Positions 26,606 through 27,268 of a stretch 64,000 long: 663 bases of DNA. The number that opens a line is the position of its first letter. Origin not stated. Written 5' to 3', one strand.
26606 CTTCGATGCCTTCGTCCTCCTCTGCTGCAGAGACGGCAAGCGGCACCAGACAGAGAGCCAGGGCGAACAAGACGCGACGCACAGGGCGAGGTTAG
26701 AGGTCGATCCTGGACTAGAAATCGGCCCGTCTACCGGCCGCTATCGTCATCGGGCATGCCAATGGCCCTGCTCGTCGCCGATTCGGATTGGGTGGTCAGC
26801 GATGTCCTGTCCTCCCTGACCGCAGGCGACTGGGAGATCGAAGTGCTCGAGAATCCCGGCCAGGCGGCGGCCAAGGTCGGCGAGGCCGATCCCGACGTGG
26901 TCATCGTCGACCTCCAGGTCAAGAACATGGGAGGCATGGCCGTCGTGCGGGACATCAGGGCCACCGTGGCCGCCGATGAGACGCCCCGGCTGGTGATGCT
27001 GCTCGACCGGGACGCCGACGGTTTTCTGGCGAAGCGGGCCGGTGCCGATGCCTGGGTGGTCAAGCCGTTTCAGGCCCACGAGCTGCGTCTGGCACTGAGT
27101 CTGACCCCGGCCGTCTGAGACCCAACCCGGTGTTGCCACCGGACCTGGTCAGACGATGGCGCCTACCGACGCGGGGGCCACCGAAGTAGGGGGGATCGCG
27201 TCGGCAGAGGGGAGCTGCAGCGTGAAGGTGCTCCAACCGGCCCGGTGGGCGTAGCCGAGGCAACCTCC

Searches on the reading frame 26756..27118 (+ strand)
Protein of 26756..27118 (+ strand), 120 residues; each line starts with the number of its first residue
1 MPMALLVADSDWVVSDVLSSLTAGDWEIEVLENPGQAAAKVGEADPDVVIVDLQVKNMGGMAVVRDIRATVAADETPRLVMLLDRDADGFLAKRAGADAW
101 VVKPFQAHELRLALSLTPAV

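Call 7: search_protein_families(library=pfam, proteins=[window:26756-27118:+], max_evalue=0.001)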
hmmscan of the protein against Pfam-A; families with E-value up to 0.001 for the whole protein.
window:26756-27118:+ (120 aa): 1 family
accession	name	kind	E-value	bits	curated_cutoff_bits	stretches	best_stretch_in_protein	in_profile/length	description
PF00072.30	Response_reg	-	6.6e-12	46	30.2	1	5-114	2-110/111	Response regulator receiver domain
